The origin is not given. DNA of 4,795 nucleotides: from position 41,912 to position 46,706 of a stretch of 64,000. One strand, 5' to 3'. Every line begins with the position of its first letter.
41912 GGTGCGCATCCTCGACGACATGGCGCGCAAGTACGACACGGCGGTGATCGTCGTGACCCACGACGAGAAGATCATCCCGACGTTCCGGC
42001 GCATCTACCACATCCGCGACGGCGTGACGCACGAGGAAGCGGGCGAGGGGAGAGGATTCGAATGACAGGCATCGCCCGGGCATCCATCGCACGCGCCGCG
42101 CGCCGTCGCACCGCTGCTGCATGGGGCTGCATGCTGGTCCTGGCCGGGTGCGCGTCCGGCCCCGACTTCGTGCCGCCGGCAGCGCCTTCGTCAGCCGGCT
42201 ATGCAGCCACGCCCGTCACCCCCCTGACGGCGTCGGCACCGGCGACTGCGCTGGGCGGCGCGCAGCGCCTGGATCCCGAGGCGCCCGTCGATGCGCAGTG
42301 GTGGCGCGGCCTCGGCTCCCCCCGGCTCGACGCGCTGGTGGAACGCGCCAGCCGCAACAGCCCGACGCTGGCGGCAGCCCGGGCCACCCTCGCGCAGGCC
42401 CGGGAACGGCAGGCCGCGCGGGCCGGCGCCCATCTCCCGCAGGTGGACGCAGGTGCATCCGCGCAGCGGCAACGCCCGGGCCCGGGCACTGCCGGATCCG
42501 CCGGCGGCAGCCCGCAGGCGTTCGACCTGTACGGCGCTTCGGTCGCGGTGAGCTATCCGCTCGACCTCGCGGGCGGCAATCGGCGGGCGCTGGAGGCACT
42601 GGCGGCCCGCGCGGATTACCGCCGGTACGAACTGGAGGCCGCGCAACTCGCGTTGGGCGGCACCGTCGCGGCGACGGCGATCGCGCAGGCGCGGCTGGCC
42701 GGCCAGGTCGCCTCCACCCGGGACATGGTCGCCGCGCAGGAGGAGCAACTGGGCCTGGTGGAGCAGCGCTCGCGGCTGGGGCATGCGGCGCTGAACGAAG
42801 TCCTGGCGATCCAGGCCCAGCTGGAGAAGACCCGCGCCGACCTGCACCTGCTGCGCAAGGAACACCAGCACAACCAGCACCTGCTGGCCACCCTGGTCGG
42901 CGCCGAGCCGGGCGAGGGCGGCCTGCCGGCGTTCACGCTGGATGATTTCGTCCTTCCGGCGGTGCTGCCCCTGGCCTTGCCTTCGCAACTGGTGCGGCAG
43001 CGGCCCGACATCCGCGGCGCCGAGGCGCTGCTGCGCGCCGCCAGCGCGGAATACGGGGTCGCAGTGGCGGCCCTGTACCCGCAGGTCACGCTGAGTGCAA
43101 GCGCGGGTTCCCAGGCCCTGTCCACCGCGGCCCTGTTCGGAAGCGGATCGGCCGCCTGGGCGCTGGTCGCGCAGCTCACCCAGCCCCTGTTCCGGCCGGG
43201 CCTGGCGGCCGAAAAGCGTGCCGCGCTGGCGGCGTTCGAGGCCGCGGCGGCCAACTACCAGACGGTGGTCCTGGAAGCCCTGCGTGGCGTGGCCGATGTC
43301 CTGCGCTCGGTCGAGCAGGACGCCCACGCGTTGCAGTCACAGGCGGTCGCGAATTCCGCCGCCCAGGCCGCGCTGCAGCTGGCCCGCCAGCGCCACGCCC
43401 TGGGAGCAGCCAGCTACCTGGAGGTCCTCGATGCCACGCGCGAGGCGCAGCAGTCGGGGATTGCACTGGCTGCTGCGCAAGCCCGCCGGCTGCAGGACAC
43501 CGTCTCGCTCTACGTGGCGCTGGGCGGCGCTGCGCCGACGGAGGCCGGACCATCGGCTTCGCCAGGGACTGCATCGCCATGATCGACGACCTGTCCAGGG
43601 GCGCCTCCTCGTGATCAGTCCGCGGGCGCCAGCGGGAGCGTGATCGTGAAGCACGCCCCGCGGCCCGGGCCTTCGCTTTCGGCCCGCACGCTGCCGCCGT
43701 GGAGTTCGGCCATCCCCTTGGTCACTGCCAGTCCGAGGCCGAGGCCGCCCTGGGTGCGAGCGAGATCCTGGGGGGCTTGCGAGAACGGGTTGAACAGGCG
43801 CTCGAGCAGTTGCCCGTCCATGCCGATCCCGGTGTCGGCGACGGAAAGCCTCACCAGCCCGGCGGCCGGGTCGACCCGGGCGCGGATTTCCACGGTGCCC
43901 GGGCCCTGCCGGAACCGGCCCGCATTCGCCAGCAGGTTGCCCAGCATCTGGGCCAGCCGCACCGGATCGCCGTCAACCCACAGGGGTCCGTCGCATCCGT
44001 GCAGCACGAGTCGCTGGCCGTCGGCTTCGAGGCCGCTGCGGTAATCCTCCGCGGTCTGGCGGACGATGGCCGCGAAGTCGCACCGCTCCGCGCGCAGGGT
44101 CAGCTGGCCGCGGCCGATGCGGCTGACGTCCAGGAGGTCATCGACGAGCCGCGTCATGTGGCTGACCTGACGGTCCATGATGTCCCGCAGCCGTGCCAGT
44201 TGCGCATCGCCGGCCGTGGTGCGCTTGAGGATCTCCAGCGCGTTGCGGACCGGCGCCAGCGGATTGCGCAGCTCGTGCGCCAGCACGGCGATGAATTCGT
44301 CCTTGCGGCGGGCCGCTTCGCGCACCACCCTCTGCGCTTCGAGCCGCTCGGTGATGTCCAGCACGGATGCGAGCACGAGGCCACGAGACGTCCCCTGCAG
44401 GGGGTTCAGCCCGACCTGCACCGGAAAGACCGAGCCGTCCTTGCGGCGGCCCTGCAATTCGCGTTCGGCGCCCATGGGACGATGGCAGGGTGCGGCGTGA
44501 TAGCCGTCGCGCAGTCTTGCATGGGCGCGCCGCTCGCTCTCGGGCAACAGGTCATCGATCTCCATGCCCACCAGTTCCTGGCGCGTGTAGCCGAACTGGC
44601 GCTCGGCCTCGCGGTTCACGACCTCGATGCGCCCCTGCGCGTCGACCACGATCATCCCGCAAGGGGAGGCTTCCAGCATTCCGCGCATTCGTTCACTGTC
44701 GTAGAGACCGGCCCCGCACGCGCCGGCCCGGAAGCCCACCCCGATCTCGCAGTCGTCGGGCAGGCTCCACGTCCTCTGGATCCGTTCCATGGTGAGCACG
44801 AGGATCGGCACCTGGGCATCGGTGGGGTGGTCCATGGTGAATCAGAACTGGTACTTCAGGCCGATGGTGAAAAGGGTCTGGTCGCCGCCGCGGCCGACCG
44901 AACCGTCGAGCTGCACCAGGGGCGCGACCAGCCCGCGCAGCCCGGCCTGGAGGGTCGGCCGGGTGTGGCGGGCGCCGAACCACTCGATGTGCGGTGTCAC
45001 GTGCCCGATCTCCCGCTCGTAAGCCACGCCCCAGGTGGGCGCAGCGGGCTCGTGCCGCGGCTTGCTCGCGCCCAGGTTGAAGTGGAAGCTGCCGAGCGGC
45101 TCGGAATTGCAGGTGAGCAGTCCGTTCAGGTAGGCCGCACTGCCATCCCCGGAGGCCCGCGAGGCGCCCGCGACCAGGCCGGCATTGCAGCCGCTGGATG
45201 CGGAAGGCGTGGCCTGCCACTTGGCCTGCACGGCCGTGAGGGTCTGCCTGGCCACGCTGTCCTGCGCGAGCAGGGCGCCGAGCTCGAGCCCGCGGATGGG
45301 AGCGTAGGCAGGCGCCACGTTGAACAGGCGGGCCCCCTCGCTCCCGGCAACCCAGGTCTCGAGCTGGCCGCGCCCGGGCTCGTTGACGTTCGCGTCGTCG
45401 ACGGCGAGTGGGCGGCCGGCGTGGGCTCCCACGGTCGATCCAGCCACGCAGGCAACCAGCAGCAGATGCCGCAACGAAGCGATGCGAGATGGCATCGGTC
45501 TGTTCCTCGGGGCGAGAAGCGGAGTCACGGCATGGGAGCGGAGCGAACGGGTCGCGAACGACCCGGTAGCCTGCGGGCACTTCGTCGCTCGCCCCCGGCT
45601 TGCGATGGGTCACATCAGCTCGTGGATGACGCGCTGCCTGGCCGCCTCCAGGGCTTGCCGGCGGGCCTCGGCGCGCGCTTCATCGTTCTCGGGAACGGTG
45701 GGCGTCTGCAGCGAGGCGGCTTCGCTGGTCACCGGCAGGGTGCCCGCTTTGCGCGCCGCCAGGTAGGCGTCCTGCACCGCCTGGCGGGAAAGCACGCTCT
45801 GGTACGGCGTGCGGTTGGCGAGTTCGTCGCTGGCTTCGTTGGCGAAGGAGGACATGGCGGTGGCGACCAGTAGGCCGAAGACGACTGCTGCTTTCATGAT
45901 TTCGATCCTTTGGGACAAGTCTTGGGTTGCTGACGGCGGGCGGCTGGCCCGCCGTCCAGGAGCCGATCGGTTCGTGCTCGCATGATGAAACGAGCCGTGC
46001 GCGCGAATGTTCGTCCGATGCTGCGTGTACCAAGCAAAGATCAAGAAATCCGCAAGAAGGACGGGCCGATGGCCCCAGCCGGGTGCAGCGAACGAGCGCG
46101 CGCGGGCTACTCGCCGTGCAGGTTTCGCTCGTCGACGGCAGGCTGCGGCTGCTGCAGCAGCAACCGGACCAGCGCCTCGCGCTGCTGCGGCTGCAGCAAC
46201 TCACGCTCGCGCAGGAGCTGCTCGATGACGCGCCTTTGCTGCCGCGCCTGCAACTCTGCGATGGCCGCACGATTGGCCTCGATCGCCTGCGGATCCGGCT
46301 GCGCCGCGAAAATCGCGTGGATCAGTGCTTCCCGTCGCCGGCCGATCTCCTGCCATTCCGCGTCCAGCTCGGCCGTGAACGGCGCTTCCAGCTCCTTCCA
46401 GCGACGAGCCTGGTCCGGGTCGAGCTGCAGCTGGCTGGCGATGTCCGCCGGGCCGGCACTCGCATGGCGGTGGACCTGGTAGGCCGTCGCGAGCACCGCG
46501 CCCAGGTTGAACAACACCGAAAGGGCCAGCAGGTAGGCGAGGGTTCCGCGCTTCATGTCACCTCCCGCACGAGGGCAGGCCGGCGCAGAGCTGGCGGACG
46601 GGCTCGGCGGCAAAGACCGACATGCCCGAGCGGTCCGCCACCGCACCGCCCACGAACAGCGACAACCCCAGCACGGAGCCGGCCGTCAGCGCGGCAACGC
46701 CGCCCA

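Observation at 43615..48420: Seven-gene ECF sigma envelope cluster with two identical-geometry ECF promoters defining a mini-regulon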

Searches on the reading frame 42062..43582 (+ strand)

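Call 44: search_protein_families(library=pfam, proteins=[window:42062-43582:+], max_evalue=0.00001)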
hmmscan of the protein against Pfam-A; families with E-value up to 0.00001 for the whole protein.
window:42062-43582:+ (506 aa): 1 family
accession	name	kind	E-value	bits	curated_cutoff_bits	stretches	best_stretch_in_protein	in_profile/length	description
PF02321.23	OEP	-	6.9e-37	127.5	22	2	306-488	4-187/187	Outer membrane efflux protein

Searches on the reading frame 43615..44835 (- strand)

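Call 3: search_protein_families(library=pfam, proteins=[window:43615-44835:-], max_evalue=0.1)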
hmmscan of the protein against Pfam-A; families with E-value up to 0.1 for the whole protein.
window:43615-44835:- (406 aa): 10 families
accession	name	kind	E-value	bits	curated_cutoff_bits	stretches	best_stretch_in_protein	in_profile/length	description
PF02518.31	HATPase_c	-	1.2e-26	93.7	26.4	1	289-403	1-110/111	Histidine kinase-, DNA gyrase B-, and HSP90-like ATPase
PF00512.31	HisKA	-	4.9e-18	65.4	26.9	1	178-242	2-65/66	His Kinase A (phospho-acceptor) domain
PF00989.32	PAS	-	6.3e-17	62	22.6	1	48-150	1-100/113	PAS fold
PF13426.13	PAS_9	-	6.2e-15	55.8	27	1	58-163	1-103/103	PAS domain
PF08448.16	PAS_4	-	9.1e-11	42.4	23.1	1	54-164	1-108/110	PAS fold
PF13188.13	PAS_8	-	2.1e-08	34.2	21.8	1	48-104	1-54/65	PAS domain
PF12860.13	PAS_7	-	1.2e-05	25.8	27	1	58-168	5-114/115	PAS fold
PF24820.1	Diguanyl_cycl_sensor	-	0.00011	22.5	28.1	1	60-149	8-99/109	Diguanylate cyclase-like sensor domain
PF13581.12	HATPase_c_2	-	0.0094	16.4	27.4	1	303-376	45-109/127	Histidine kinase-like ATPase domain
PF08447.18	PAS_3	-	0.06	14.1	25.6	0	73-148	4-77/89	PAS fold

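Call 14: search_protein_families(library=ncbifam, proteins=[window:43615-44835:-], max_evalue=0.01)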
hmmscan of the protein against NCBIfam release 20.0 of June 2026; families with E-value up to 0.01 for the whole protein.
window:43615-44835:- (406 aa): 86 families (the best 25 are shown)
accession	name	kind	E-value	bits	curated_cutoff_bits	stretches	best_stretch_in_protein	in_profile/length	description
TIGR02966.1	phoR_proteo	equivalog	2.6e-47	161.4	334.2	1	47-399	5-332/333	phosphate regulon sensor histidine kinase PhoR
NF046044.1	PnpS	equivalog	6.5e-46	157.1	400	1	47-401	54-390/390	two-component system histidine kinase PnpS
NF033092.0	HK_WalK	equivalog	3.8e-45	154.6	725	1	48-402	258-594/594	cell wall metabolism sensor histidine kinase WalK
NF041880.1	EPS_EpsF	equivalog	2.1e-42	145.3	900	1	118-401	213-492/492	response regulator EpsF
NF040691.1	MtrAB_MtrB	equivalog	2.7e-41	142.1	450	1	171-403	264-493/507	MtrAB system histidine kinase MtrB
TIGR02956.1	TMAO_torS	equivalog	6.3e-40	137.1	676.5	1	166-405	452-685/967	TMAO reductase system sensor histidine kinase/response regulator TorS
NF008468.0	PRK11360.1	equivalog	3.2e-39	134.8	646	1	53-404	273-610/616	two-component system sensor histidine kinase AtoS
NF041947.1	LuxQ_Vibrio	equivalog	1.7e-38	132.1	1200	1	160-403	447-697/843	quorum-sensing autoinducer 2 sensor kinase/phosphatase LuxQ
NF041735.1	hist_kin_RppB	equivalog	7.8e-37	127.1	400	1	169-401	207-438/438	two-component system sensor histidine kinase RppB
NF011874.0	PRK15347.1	equivalog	8.3e-37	126.7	852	1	165-403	384-615/921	two component system sensor kinase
NF008302.0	PRK11091.1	equivalog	3e-36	124.9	838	1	48-402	155-505/779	aerobic respiration two-component sensor histidine kinase ArcB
NF047874.1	MASE3_PAS_HK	subfamily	5.3e-36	124.6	560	1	47-402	264-625/655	MASE3 domain-containing sensor histidine kinase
NF041777.1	sens_FixL_Rhizob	equivalog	7.2e-36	123.8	850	1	47-405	122-484/485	sensor protein FixL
NF012163.2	BaeS_SmeS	equivalog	4.6e-34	118.1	500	1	173-401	235-457/457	sensor histidine kinase efflux regulator BaeS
NF038297.2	hybrid_HK_HrmK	equivalog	4.5e-33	114.8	725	1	174-405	231-460/607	hybrid histidine kinase/response regulator HrmK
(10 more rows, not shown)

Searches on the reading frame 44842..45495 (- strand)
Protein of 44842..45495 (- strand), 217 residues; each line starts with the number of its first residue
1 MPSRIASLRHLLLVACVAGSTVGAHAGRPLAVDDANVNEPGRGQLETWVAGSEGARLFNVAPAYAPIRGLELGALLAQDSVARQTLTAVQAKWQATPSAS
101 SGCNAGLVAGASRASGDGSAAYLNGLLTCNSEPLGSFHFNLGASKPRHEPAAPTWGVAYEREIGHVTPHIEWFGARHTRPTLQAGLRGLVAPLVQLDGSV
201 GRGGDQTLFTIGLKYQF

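Call 3: search_protein_families(library=pfam, proteins=[window:44842-45495:-], max_evalue=0.1)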
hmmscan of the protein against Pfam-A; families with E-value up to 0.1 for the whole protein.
window:44842-45495:- (217 aa): 0 families

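Call 14: search_protein_families(library=ncbifam, proteins=[window:44842-45495:-], max_evalue=0.01)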
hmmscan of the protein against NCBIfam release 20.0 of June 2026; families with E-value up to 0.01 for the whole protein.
window:44842-45495:- (217 aa): 0 families

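Call 48: find_homologous_proteins(query=window:44842-45495:-, max_evalue=0.001)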
Query window:44842-45495:- (217 aa): 267 proteins with E <= 0.001 among 2515 candidates; the best 120 are listed.
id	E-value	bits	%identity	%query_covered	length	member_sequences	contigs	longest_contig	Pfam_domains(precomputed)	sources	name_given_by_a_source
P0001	1.1e-139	481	100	100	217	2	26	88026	PF27733.1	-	-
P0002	4.8e-92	326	74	91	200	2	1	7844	PF27733.1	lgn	-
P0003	8.1e-87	308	68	96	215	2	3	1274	PF27733.1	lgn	-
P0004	1.8e-72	262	59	94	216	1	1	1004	PF27733.1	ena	-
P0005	3.7e-72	261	61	88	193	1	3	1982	PF27733.1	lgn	-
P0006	5.2e-72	260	59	95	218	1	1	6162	PF27733.1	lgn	-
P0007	1.3e-71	259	62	89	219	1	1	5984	PF27733.1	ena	-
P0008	2.5e-71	258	59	94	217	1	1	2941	PF27733.1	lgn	-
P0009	5.4e-70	253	59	89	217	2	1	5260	PF27733.1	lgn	-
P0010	7.7e-70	253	58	100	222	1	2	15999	PF27733.1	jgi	jgi:hypothetical protein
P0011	3.0e-69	251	59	91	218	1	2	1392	PF27733.1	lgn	-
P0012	4.9e-69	250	57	96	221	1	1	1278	PF27733.1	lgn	-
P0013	1.2e-68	249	57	95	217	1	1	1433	PF27733.1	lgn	-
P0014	1.2e-68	249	56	100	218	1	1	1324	PF27733.1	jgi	jgi:hypothetical protein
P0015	1.7e-68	249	58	89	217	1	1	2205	PF27733.1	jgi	jgi:hypothetical protein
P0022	5.1e-67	244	56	95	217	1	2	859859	PF27733.1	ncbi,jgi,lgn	jgi:hypothetical protein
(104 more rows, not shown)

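Call 49: find_encoding_contigs(protein=P0002, flank=6000, max_places=3)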
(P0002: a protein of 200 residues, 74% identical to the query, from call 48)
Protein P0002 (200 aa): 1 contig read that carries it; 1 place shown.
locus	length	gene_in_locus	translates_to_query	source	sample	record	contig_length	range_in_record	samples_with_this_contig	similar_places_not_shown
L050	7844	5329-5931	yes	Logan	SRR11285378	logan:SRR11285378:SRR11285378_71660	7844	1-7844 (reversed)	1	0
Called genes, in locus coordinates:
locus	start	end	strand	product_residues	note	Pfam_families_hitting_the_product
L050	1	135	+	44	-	?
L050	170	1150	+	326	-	PF03401:TctC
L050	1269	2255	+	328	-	PF08240:ADH_N, PF00107:ADH_zinc_N, PF13602:ADH_zinc_N_2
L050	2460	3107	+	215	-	PF20046:DUF6448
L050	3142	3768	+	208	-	PF07638:Sigma70_ECF (weak), PF04542:Sigma70_r2, PF08281:Sigma70_r4_2, PF04545:Sigma70_r4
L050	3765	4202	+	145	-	-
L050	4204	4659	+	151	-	PF13801:Metal_resist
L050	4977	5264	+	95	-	-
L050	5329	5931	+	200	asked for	PF27733:UCP029691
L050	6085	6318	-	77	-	-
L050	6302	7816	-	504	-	PF02321:OEP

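Call 50: find_encoding_contigs(protein=P0022, flank=6000, max_places=2)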
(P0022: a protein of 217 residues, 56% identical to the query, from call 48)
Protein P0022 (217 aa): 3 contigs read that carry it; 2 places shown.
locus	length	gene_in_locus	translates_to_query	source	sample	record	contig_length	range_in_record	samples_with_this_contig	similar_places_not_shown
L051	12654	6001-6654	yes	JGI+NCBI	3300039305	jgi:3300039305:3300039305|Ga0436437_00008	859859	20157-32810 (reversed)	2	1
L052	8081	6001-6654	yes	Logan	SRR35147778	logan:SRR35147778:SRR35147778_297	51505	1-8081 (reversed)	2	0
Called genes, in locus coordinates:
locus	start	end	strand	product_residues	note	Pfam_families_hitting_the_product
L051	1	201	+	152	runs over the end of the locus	PF00072:Response_reg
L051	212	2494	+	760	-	PF00072:Response_reg, PF00989:PAS (faint), PF08448:PAS_4 (faint), PF13426:PAS_9 (faint), PF13188:PAS_8, PF00512:HisKA, PF02518:HATPase_c, PF00072:Response_reg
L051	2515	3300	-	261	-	PF00072:Response_reg, PF00196:GerE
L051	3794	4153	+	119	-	-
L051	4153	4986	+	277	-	PF00072:Response_reg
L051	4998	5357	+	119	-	PF00072:Response_reg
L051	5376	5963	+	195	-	PF01584:CheW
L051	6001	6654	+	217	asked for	PF27733:UCP029691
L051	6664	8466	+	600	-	PF00015:MCPsignal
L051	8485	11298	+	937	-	PF01627:Hpt, PF02518:HATPase_c, PF01584:CheW, PF00072:Response_reg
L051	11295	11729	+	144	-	-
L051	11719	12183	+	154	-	PF01584:CheW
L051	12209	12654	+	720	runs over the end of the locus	PF00486:Trans_reg_C, PF17874:TPR_MalT (faint), PF13424:TPR_12 (faint)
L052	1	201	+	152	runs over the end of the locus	PF00072:Response_reg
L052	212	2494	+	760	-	PF00072:Response_reg, PF00989:PAS (faint), PF08448:PAS_4 (faint), PF13426:PAS_9 (faint), PF13188:PAS_8, PF00512:HisKA, PF02518:HATPase_c, PF00072:Response_reg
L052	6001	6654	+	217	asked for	PF27733:UCP029691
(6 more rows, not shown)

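Call 85: predict_structure(alignment_id=A2)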
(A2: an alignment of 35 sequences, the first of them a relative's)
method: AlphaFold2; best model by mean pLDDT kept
length: 217 residues; sequences in the alignment: 35
mean_pLDDT: 89.6   pTM: 0.78
mean pLDDT of the five models: 89.6, 89.0, 88.0, 86.7, 85.8
residues with pLDDT >= 90: 170; 70-90: 25; 50-70: 10; < 50: 12
segments of 3 or more residues with pLDDT < 50: 19-30
pLDDT, mean of each block of 10 residues (from residue 1): 69 60 39 90 97 91 98 96 93 96 97 91 97 96 93 96 97 92 97 97 92 97
secondary structure, 60 per line:
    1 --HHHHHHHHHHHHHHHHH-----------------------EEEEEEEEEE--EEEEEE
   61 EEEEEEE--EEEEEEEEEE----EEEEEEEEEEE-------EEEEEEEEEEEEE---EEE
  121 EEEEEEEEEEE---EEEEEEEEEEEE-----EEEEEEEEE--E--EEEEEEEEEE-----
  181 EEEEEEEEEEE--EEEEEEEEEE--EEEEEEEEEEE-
elements in order: H3-19 E43-52 E55-67 E70-79 E84-94 E102-114 E118-131 E135-146 E152-160 E166-175 E181-191 E194-203 E206-216

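Call 88: fold_search(model_id=the predicted structure, library=pdb)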
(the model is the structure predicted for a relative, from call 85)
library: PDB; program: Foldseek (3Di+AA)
matches with E <= 10: 1024; with E <= 0.001: 126
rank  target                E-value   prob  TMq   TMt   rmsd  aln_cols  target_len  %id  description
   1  4fqe                  1.2e-07  1.00  0.66  0.83   2.9       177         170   16  KdgM porin (released 2013-06-26)
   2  4pr7_A                3.8e-07  1.00  0.67  0.83   2.9       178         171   14  KdgM porin in complex with disordered oligogalacturonate (released 2014-06-11)
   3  9fdg_MODEL_1_A        3.4e-06  1.00  0.63  0.75   4.1       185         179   11  Solution structure of a de novo designed 12-stranded transmembrane beta-barrel in LDAO micelles. (released 2024-10-16)
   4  9a32_MODEL_1_A        4.9e-06  1.00  0.42  0.29  19.2       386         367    8  Model of E. coli OmpC by in-cell photo-crosslinking MS and deep learning (released 2023-02-24)
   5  8uzl_C                9.1e-06  1.00  0.40  0.54   5.4       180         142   10  Designed Transmembrane beta-barrel- TMB10_163 (released 2024-07-17)
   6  6ehb_A                1.6e-05  1.00  0.40  0.29  14.7       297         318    9  OmpU, an outer membrane protein, of Vibrio cholerae (released 2018-04-25)
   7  6prn                  1.6e-05  1.00  0.35  0.28  13.3       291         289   10  E1M, K50A, R52A MUTANT OF RH. BLASTICA PORIN (released 1998-08-12)
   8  1prn                  1.8e-05  1.00  0.37  0.30  11.1       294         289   11  REFINED STRUCTURE OF PORIN FROM RHODOPSEUDOMONAS BLASTICA AND COMPARISON WITH THE PORIN FROM RHODOBACTER CAPSULATUS (released 1994-10-15)
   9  6gie                  1.9e-05  1.00  0.55  0.54   5.5       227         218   10  Crystal structure of the Acinetobacter baumannii outer membrane protein Omp33 (released 2018-09-19)
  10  1bh3                  1.9e-05  1.00  0.37  0.30  10.6       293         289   10  E1M, A116K MUTANT OF RH. BLASTICA PORIN (released 1998-08-12)
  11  6ehb_C                2.0e-05  1.00  0.41  0.29  14.6       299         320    9  OmpU, an outer membrane protein, of Vibrio cholerae (released 2018-04-25)
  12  6ehb_B                2.1e-05  1.00  0.41  0.30  14.2       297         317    8  OmpU, an outer membrane protein, of Vibrio cholerae (released 2018-04-25)
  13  7prn                  2.1e-05  1.00  0.36  0.29  10.7       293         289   10  E1M, D97A, E99A MUTANT OF RH. BLASTICA PORIN (released 1998-08-12)
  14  2wjq                  2.5e-05  1.00  0.68  0.71   2.9       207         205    8  NanC porin structure in hexagonal crystal form. (released 2009-10-13)
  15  4rlc                  3.1e-05  1.00  0.31  0.45  14.7       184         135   11  Crystal structure of the N-terminal beta-barrel domain of Pseudomonas aeruginosa OprF (released 2015-04-22)
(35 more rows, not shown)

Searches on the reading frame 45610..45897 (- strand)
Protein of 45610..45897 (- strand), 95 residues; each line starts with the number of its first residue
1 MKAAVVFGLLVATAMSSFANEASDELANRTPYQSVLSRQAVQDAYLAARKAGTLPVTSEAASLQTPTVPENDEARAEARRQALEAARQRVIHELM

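Call 3: search_protein_families(library=pfam, proteins=[window:45610-45897:-], max_evalue=0.1)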
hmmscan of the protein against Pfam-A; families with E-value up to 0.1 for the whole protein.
window:45610-45897:- (95 aa): 0 families

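Call 14: search_protein_families(library=ncbifam, proteins=[window:45610-45897:-], max_evalue=0.01)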
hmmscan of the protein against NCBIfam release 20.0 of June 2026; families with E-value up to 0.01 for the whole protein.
window:45610-45897:- (95 aa): 0 families

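Call 68: find_homologous_proteins(query=window:45610-45897:-, max_evalue=0.001)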
Query window:45610-45897:- (95 aa): 6 proteins with E <= 0.001 among 19 candidates.
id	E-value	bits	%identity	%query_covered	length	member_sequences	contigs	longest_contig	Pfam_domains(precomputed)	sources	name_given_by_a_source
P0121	4.9e-50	184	100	100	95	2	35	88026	-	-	-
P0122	1.5e-36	141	80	100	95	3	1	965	-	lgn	-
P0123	4.4e-25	105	66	100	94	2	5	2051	-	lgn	-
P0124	8.3e-24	101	61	97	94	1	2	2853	-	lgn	-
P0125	1.3e-18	84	58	77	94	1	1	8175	PF13663.12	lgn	-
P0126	2.0e-4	39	68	23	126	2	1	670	PF13663.12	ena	-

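Call 69: find_encoding_contigs(protein=P0125, flank=8000, max_places=2)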
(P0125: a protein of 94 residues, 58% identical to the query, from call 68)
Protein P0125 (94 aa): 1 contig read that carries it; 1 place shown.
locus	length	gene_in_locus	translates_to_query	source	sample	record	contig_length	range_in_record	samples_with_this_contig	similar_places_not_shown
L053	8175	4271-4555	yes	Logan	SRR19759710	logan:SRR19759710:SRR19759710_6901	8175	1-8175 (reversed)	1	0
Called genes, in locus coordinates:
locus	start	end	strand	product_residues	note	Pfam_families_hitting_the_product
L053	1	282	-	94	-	?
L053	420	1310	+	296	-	PF00126:HTH_1, PF03466:LysR_substrate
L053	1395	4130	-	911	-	PF07695:7TMR-DISM_7TM, PF00512:HisKA, PF02518:HATPase_c, PF00072:Response_reg, PF01627:Hpt (weak)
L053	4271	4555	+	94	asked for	PF13663:DUF4148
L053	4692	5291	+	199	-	PF07638:Sigma70_ECF, PF04542:Sigma70_r2, PF08281:Sigma70_r4_2, PF04545:Sigma70_r4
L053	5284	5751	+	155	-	-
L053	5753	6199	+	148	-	PF13801:Metal_resist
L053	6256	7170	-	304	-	PF00126:HTH_1, PF03466:LysR_substrate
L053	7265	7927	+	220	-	PF03737:RraA-like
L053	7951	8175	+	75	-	?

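Call 70: find_encoding_contigs(protein=P0124, flank=3000, max_places=2)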
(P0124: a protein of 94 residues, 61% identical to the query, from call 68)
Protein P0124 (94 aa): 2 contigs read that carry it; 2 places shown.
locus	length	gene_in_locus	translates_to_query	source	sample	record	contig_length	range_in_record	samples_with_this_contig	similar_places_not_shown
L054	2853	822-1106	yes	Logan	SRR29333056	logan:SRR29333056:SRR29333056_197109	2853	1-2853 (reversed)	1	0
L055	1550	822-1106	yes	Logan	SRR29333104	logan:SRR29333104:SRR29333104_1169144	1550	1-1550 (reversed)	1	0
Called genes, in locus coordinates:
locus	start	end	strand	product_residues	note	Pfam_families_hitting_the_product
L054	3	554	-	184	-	?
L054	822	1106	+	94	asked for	-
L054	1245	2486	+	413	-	PF00970:FAD_binding_6 (weak), PF00175:NAD_binding_1, PF08030:NAD_binding_6 (faint), PF00111:Fer2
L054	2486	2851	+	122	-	?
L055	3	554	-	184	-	?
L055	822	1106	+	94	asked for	-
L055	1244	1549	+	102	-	?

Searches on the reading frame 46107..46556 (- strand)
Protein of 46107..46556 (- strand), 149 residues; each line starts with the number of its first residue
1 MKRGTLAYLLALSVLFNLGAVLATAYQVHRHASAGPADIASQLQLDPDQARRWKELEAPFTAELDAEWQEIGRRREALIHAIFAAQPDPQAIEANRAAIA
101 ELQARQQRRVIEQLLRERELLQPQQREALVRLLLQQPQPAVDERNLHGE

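Call 3: search_protein_families(library=pfam, proteins=[window:46107-46556:-], max_evalue=0.1)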
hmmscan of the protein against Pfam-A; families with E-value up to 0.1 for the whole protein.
window:46107-46556:- (149 aa): 2 families
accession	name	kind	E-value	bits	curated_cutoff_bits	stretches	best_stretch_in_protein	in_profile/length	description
PF13801.11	Metal_resist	-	4.7e-15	56.3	29.2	1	13-127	2-124/125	Heavy-metal resistance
PF07813.17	LTXXQ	-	0.0019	19.3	24.3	1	37-132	7-99/100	LTXXQ motif family protein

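Call 14: search_protein_families(library=ncbifam, proteins=[window:46107-46556:-], max_evalue=0.01)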
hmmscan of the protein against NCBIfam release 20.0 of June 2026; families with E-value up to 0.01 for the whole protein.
window:46107-46556:- (149 aa): 0 families

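Call 59: search_solved_structures(query=window:46107-46556:-, max_evalue=1)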
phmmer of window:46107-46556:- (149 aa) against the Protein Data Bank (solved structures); distinct sequences matched with E-value up to 1: 2.
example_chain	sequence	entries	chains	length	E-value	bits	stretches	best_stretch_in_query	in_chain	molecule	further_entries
5ihf_A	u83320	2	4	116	0.23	14.8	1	39-133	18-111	VirG-like protein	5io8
8h9g_L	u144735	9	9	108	0.34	14.3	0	12-49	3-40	ATP synthase-coupling factor 6, mitochondrial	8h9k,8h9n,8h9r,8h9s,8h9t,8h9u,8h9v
